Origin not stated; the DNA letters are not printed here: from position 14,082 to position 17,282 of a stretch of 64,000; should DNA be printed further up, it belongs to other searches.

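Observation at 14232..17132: Single-polypeptide LivH-LivM-LivG fusion (permease-permease-ATPase) in both locus copies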

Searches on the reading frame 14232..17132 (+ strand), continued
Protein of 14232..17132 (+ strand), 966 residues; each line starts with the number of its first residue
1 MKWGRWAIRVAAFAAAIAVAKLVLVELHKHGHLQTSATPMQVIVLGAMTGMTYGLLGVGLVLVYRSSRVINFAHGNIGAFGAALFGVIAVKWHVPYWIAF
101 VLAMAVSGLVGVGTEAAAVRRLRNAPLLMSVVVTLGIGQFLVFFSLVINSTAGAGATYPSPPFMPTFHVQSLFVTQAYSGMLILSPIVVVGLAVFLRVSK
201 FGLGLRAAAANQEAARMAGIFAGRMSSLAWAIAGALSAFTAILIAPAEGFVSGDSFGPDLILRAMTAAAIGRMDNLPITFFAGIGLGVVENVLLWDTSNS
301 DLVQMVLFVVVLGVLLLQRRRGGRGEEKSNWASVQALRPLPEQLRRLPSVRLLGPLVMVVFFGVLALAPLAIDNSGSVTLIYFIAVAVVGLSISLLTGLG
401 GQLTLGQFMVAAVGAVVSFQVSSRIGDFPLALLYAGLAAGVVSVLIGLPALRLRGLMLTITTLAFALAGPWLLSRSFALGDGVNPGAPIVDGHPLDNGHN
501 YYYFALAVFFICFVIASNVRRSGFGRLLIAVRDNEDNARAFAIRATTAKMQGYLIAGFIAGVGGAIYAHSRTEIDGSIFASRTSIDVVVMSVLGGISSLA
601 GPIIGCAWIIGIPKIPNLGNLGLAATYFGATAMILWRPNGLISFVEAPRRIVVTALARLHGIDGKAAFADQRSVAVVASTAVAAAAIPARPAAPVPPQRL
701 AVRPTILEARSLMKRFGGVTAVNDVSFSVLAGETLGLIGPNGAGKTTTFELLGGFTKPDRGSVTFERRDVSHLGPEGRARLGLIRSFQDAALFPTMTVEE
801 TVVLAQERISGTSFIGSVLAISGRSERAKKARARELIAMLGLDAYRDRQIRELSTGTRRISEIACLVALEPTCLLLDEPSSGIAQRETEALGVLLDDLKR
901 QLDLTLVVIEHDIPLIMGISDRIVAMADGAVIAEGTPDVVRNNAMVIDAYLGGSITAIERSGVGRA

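Call 55: fold_search(model_id=the predicted structure, library=pdb)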
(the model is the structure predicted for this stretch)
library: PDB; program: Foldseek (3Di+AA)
matches with E <= 10: 1499; with E <= 0.001: 1190
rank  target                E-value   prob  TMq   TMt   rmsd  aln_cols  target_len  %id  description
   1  6hs3_B                1.0e-14  1.00  0.23  0.84   2.7       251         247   33  Crystal structure of an ABC transporter related protein from Burkholderia pseudomallei (released 2018-11-07)
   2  4p33_A                1.3e-14  1.00  0.23  0.91   2.3       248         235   30  Crystal structure of E. coli LptB-E163Q in complex with ATP-sodium (released 2014-03-26)
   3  8frl_A                1.4e-14  1.00  0.23  0.89   2.3       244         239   29  Acinetobacter baylyi LptB2FG bound to lipopolysaccharide and a macrocyclic peptide (released 2024-01-03)
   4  6mbn_A                1.6e-14  1.00  0.23  0.89   2.3       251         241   30  LptB E163Q in complex with ATP (released 2019-08-14)
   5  6mjp_A                1.6e-14  1.00  0.23  0.87   2.4       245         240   29  LptB(E163Q)FGC from Vibrio cholerae (released 2019-03-27)
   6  4wbs_A                2.9e-14  1.00  0.23  0.85   3.7       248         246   33  Crystal structure of an ABC transporter related protein from Burkholderia phymatum (released 2014-09-24)
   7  9j4r_B                3.5e-14  1.00  0.22  0.61   2.2       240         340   31  Cryo-EM structure of ferric ion importer, FbpBC, from Thermus thermophilus (released 2025-08-13)
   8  4wbs_B                4.0e-14  1.00  0.23  0.79   4.9       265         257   32  Crystal structure of an ABC transporter related protein from Burkholderia phymatum (released 2014-09-24)
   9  6hs3_A                4.1e-14  1.00  0.23  0.84   3.8       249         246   34  Crystal structure of an ABC transporter related protein from Burkholderia pseudomallei (released 2018-11-07)
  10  4p31_A                4.7e-14  1.00  0.23  0.90   2.2       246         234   30  Crystal structure of a selenomethionine derivative of E. coli LptB in complex with ADP-Magensium (released 2014-03-26)
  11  4qc2_A                5.1e-14  1.00  0.23  0.89   2.7       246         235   31  Crystal structure of lipopolysaccharide transport protein LptB in complex with ATP and Magnesium ions (released 2014-10-22)
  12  8frl_B                5.3e-14  1.00  0.23  0.89   2.3       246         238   30  Acinetobacter baylyi LptB2FG bound to lipopolysaccharide and a macrocyclic peptide (released 2024-01-03)
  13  6mgf                  5.9e-14  1.00  0.23  0.87   2.6       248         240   31  untagged, wild-type LptB in complex with ADP (released 2019-09-18)
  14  8zx1_A                6.2e-14  1.00  0.23  0.59   2.2       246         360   30  Cryo-EM structure of E.coli spermidine transporter PotABC in nanodisc (released 2024-10-09)
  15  1z47_A                9.3e-14  1.00  0.23  0.60   2.4       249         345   29  Structure of the ATPase subunit CysA of the putative sulfate ATP-binding cassette (ABC) transporter from Alicyclobacil (released 2005-06-07)
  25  1g9x_A                2.3e-13  1.00  0.23  0.83   4.4       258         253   29  CHARACTERIZATION OF THE TWINNING STRUCTURE OF MJ1267, AN ATP-BINDING CASSETTE OF AN ABC TRANSPORTER (released 2003-02-11)
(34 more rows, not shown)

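Call 67: search_protein_representatives(protein=window:14232-17129:+)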
Query: 966 residues. Proteins with E-value up to 0.001 (for the whole library): 443894; up to 1e-10: 117607; up to 1e-30: 8448. The best 150 are listed.
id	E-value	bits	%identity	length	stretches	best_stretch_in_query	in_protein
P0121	0.0e+00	1034.2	56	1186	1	23-963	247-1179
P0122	1.0e-267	907.5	51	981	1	42-965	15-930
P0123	6.9e-252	855.2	48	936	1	45-964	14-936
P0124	4.6e-244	829.3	48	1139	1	42-962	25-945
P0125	6.2e-238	809.0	49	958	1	43-963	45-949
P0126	8.5e-238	808.5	47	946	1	41-965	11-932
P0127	2.0e-236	804.0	45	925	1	41-952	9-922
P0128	3.8e-234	796.5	54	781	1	181-965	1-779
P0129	1.5e-226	771.3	47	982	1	31-961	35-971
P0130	3.2e-221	753.7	46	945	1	40-962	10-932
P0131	3.5e-218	743.6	44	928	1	42-962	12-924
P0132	7.4e-218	742.6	45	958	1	41-963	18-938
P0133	5.2e-213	726.5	46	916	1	51-963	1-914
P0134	7.8e-213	725.9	45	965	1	42-963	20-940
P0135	2.9e-210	717.4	46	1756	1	43-963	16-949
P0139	3.4e-201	687.4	42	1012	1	38-963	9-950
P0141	4.7e-193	660.5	43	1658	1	42-963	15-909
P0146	9.9e-186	636.2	41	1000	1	13-963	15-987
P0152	7.8e-174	596.9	37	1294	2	14-954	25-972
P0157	1.5e-170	586.0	36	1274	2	38-955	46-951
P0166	1.4e-162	559.7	37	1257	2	38-947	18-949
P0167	2.9e-161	555.3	37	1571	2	38-937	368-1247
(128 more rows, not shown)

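Call 71: search_protein_families(library=pfam, proteins=[P0152, P0157, P0135, P0141, P0121, P0167], max_evalue=0.00001)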
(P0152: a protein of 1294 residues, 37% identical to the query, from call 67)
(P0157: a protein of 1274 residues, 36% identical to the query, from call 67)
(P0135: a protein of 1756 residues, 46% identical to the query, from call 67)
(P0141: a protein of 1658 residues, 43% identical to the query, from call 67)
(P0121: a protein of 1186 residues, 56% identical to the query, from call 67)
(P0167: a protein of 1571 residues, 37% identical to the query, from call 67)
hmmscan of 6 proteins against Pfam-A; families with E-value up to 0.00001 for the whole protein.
P0152 (1294 aa): 8 families
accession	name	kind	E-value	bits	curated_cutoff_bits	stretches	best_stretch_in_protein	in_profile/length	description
PF00005.33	ABC_tran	-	6e-63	211.9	25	2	754-896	3-134/137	ABC transporter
PF02653.21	BPD_transp_2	-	1.2e-50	172.6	26.8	2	386-628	2-244/269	Branched-chain amino acid transport system / permease component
PF13304.12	AAA_21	-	2.9e-17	64.1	27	0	868-925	235-295/304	AAA domain, putative AbiEii toxin, Type IV TA system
PF13476.12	AAA_23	-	1.2e-08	36.3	27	0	1057-1077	20-40/201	AAA domain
PF13555.12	AAA_29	-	1.5e-08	34.7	27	0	756-783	16-43/61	P-loop containing region of AAA domain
PF02463.25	SMC_N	-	9e-08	32.2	40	0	763-932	25-202/220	RecF/RecN/SMC N terminal domain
PF13604.12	AAA_30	-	2.5e-07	31.1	27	0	1057-1112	19-67/191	AAA domain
PF12399.14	BCA_ABC_TP_C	-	1.6e-06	28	25.5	1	1258-1281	2-25/27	Branched-chain amino acid ATP-binding cassette transporter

P0157 (1274 aa): 6 families
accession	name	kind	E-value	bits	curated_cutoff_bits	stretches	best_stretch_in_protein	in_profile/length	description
PF00005.33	ABC_tran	-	5.9e-58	195.8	25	2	1000-1160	2-136/137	ABC transporter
PF02653.21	BPD_transp_2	-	2.1e-55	188.2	26.8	2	389-636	3-250/269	Branched-chain amino acid transport system / permease component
PF13304.12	AAA_21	-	9.1e-18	65.8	27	0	846-903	235-295/304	AAA domain, putative AbiEii toxin, Type IV TA system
PF13555.12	AAA_29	-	7.4e-09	35.7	27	0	734-763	17-46/61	P-loop containing region of AAA domain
PF13476.12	AAA_23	-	5.1e-08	34.2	27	0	1001-1028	12-38/201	AAA domain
PF13604.12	AAA_30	-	1e-06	29.1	27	0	1009-1079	18-77/191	AAA domain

P0135 (1756 aa): 4 families
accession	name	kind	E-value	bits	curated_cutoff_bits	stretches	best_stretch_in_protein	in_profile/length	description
PF02653.21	BPD_transp_2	-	7.8e-48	163.4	26.8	2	17-288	3-269/269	Branched-chain amino acid transport system / permease component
PF00005.33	ABC_tran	-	4.6e-28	99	25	1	710-866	2-136/137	ABC transporter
PF12399.14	BCA_ABC_TP_C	-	1.6e-08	34.4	25.5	1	916-941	1-26/27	Branched-chain amino acid ATP-binding cassette transporter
PF13304.12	AAA_21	-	9.8e-07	29.6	27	0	723-774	3-58/304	AAA domain, putative AbiEii toxin, Type IV TA system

P0141 (1658 aa): 3 families
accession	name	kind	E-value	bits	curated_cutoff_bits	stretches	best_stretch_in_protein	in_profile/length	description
PF02653.21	BPD_transp_2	-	5.7e-42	144.1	26.8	2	17-282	3-268/269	Branched-chain amino acid transport system / permease component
PF00005.33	ABC_tran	-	4e-27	95.9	25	1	671-826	3-136/137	ABC transporter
PF12399.14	BCA_ABC_TP_C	-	3.4e-12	46.1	25.5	1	876-900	1-25/27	Branched-chain amino acid ATP-binding cassette transporter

P0121 (1186 aa): 4 families
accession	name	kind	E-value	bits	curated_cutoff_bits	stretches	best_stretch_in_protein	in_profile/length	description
PF02653.21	BPD_transp_2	-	2.3e-53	181.5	26.8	2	266-534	3-266/269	Branched-chain amino acid transport system / permease component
PF00005.33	ABC_tran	-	1.2e-29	104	25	1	940-1096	2-136/137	ABC transporter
PF12399.14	BCA_ABC_TP_C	-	3.9e-11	42.8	25.5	1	1146-1171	1-26/27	Branched-chain amino acid ATP-binding cassette transporter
PF13304.12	AAA_21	-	3.1e-07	31.2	27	0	951-972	1-22/304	AAA domain, putative AbiEii toxin, Type IV TA system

P0167 (1571 aa): 5 families
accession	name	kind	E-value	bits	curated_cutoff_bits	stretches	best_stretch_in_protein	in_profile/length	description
PF02653.21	BPD_transp_2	-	9.7e-60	202.4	26.8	2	712-970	5-265/269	Branched-chain amino acid transport system / permease component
PF00005.33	ABC_tran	-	8.3e-59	198.5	25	2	1302-1463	2-137/137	ABC transporter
PF13304.12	AAA_21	-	6.9e-20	72.7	27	1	1156-1218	230-295/304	AAA domain, putative AbiEii toxin, Type IV TA system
PF13555.12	AAA_29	-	4.4e-08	33.2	27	0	1054-1083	22-50/61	P-loop containing region of AAA domain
PF02463.25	SMC_N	-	8.2e-06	25.8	40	0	1312-1494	25-198/220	RecF/RecN/SMC N terminal domain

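Call 75: list_cluster_members(proteins=[P0122, P0125, P0139, P0146, P0152, P0157, P0166, P0135, P0141, P0089])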
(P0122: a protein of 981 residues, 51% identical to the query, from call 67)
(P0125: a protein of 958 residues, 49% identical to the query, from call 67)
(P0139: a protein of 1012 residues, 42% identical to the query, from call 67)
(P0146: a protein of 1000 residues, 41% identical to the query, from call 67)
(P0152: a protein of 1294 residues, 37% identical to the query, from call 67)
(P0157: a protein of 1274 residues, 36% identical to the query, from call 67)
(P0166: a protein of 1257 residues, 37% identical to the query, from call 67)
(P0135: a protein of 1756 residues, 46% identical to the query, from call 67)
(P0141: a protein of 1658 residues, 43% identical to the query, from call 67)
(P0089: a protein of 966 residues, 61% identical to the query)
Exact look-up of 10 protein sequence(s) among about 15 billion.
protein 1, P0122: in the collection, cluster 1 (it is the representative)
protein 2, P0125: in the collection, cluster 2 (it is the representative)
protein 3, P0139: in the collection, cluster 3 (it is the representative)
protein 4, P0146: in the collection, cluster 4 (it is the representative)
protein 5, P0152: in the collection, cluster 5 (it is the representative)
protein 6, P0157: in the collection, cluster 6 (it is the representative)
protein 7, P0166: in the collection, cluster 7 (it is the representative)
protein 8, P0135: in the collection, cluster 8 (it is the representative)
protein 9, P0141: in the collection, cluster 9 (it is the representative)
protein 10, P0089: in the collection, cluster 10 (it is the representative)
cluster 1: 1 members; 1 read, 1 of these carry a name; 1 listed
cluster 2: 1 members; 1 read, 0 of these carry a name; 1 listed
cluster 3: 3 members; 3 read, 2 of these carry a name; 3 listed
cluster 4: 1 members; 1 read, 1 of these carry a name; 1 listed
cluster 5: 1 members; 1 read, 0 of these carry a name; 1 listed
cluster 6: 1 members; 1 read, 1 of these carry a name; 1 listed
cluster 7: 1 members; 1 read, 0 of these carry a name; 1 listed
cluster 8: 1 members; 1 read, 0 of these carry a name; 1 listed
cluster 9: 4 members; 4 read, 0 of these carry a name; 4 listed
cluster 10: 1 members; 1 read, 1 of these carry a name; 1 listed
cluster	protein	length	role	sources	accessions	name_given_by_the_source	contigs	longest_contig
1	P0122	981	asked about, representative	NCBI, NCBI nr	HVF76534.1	MAG TPA: branched-chain amino acid ABC transporter permease/ATP-binding protein ... | branched-chain amino acid ABC transporter permease/ATP-binding protein [Acidimicrobiales ...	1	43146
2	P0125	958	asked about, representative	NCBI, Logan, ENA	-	-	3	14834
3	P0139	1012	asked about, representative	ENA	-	-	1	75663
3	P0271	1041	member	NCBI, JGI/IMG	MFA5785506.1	MAG: ATP-binding cassette domain-containing protein [Actinomycetota bacterium]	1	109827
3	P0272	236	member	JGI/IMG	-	ABC-type uncharacterized transport system ATPase subunit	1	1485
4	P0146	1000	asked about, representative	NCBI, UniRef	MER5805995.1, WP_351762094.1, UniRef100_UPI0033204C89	ABC transporter permease subunit [Streptomyces mirabilis] | ABC transporter permease subunit n=1 Tax=Streptomyces mirabilis TaxID=68239 ...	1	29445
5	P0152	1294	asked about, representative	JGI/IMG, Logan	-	-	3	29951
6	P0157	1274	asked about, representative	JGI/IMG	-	ABC-type branched-subunit amino acid transport system ATPase component/branched-subunit ...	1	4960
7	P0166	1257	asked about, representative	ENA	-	-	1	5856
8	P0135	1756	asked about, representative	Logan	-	-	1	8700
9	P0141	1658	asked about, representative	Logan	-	-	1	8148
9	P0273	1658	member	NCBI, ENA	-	-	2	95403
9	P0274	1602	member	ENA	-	-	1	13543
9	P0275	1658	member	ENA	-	-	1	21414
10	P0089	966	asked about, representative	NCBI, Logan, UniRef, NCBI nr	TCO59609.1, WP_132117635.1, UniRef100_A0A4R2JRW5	branched-chain amino acid ABC transporter permease/ATP-binding protein [Actinocrispum ... | ABC-type branched-subunit amino acid transport system ATPase component n=1 ...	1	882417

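Call 87: search_protein_families(library=pfam, proteins=[L053:5104-5958:-, L053:6105-6836:+, L053:6844-7980:+, L053:13684-14532:-, L053:14662-15195:+, L053:15198-16574:+, L053:16612-17853:+, L053:17867-19246:+, L053:19243-20406:+, L053:20459-21694:-], max_evalue=0.001)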
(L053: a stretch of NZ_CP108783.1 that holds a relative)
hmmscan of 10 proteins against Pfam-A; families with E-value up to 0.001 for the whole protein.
L053:5104-5958:- (284 aa): 1 family
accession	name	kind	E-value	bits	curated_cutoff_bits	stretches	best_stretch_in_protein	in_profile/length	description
PF05544.16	Pro_racemase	-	1.6e-16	60.7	27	1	45-264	47-284/325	Proline racemase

L053:6105-6836:+ (243 aa): 5 families
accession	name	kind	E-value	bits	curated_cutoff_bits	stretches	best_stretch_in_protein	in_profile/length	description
PF13561.12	adh_short_C2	-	3.3e-55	187.7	27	1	17-239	3-234/236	Enoyl-(Acyl carrier protein) reductase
PF00106.31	adh_short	-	2.9e-50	170.9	26.6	1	9-192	1-192/195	short chain dehydrogenase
PF08659.16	KR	-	1.6e-12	48.1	22.6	1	12-162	4-162/180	KR domain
PF01370.27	Epimerase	-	1.5e-06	28.3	20.9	1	12-101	2-89/240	NAD dependent epimerase/dehydratase family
PF13460.12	NAD_binding_10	-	8.2e-06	26.2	27.2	1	15-185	1-149/184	NAD(P)H-binding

L053:6844-7980:+ (378 aa): 2 families
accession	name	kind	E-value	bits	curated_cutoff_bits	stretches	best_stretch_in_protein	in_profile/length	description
PF00155.27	Aminotran_1_2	-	5.9e-53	180.8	19.7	1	19-361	2-361/361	Aminotransferase class I and II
PF01212.27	Beta_elim_lyase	-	0.00059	19.7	27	0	60-296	29-274/288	Beta-eliminating lyase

L053:13684-14532:- (282 aa): 3 families
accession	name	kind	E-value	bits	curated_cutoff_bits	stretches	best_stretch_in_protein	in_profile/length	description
PF00106.31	adh_short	-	7.3e-45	153.3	26.6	1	8-203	2-191/195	short chain dehydrogenase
PF13561.12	adh_short_C2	-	1.7e-33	116.6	27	1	15-215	3-197/236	Enoyl-(Acyl carrier protein) reductase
PF08659.16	KR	-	6.3e-09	36.4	22.6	1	9-148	3-142/180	KR domain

L053:14662-15195:+ (177 aa): 1 family
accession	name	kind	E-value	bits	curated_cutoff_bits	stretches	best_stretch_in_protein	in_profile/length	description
PF12079.13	DUF3558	-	4.1e-06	27.3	34.1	1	16-109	1-106/173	Protein of unknown function (DUF3558)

L053:15198-16574:+ (458 aa): 1 family
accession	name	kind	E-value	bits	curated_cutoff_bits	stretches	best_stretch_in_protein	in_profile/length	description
PF13458.12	Peripla_BP_6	-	1.1e-07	32.4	31.7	1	57-330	1-245/343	Periplasmic binding protein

L053:16612-17853:+ (413 aa): 1 family
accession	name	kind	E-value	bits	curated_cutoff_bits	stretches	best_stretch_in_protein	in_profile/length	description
PF00144.29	Beta-lactamase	-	1.5e-68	231.9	27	1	25-394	2-313/329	Beta-lactamase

L053:17867-19246:+ (459 aa): 1 family
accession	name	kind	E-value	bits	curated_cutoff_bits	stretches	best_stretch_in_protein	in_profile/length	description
PF00144.29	Beta-lactamase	-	3.4e-57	194.5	27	1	4-325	1-315/329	Beta-lactamase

L053:19243-20406:+ (387 aa): 1 family
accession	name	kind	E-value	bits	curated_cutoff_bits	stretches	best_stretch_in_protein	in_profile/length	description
PF01244.27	Peptidase_M19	-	1.9e-67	228.1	26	1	73-383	38-318/319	Membrane dipeptidase (Peptidase family M19)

L053:20459-21694:- (411 aa): 2 families
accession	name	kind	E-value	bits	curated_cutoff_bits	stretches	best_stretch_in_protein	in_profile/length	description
PF01979.26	Amidohydro_1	-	6.7e-45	154.2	25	1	52-404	1-343/345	Amidohydrolase family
PF07969.17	Amidohydro_3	-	2.6e-18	67.2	29.7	2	186-405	231-470/472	Amidohydrolase family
